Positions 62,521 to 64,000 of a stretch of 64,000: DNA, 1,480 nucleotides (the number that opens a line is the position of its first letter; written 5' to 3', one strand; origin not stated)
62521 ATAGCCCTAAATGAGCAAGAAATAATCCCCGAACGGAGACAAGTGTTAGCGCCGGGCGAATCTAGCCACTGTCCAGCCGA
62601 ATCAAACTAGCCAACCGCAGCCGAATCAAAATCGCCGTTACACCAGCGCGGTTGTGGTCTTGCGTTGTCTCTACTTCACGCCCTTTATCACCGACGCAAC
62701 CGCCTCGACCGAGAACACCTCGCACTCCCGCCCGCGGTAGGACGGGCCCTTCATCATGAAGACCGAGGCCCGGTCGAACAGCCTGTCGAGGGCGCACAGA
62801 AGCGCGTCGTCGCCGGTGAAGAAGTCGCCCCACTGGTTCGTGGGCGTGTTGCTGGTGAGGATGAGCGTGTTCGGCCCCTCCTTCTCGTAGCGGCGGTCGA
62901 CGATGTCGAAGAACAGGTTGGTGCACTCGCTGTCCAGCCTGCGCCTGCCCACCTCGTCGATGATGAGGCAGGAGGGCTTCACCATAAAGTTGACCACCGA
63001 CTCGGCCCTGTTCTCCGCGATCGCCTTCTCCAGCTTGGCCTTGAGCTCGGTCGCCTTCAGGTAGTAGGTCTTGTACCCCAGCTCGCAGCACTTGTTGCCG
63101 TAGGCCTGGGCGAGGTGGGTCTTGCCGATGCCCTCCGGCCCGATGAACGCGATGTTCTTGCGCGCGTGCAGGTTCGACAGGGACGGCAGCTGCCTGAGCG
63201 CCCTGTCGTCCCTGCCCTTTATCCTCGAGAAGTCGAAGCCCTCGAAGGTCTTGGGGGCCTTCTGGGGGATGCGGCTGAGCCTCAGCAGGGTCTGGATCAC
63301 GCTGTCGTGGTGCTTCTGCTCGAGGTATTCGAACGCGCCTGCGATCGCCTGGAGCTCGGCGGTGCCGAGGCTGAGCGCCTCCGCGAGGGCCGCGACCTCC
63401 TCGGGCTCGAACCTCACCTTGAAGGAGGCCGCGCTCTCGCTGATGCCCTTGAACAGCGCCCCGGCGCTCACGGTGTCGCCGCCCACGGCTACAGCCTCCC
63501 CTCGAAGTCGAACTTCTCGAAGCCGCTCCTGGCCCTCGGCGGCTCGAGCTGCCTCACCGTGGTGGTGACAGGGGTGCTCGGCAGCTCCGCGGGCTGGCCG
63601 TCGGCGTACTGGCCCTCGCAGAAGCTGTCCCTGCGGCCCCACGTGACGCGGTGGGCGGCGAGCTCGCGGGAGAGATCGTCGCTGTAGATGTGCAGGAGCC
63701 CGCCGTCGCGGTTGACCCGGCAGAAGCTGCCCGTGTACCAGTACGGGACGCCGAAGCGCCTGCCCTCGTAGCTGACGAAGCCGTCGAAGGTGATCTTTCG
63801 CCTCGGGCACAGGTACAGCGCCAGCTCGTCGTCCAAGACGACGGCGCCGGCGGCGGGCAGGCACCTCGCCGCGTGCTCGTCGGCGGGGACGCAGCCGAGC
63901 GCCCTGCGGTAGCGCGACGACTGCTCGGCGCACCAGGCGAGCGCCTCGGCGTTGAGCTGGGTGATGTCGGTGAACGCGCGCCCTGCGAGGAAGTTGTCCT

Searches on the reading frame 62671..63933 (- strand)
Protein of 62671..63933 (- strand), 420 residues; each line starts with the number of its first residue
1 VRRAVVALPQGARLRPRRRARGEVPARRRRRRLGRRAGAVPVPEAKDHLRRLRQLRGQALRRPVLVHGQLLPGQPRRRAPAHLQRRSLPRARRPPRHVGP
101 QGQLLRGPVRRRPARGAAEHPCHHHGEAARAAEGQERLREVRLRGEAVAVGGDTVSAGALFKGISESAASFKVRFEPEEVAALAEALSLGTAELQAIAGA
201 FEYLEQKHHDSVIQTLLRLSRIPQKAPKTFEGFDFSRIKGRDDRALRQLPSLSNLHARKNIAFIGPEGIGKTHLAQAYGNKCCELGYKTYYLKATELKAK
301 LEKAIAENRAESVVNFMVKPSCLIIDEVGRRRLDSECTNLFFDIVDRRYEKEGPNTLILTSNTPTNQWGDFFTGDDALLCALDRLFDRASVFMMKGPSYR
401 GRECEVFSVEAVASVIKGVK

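Call 75: search_protein_families(library=pfam, proteins=[window:62671-63933:-], max_evalue=0.01)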
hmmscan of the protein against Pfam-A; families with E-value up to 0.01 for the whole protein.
window:62671-63933:- (420 aa): 4 families
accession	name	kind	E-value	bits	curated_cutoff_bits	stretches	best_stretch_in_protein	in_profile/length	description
PF01695.23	IstB_IS21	-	4.3e-47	161.1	24.1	1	207-403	43-234/238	IstB-like ATP binding protein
PF00308.24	Bac_DnaA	-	1.2e-07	32.5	23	1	262-363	38-139/162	Bacterial DnaA ATPAse domain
PF00004.35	AAA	-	2.4e-05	25.2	21.2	1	262-364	2-111/131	ATPase family associated with various cellular activities (AAA)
PF13401.12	AAA_22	-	0.0024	18.6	27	0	257-294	4-41/130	AAA domain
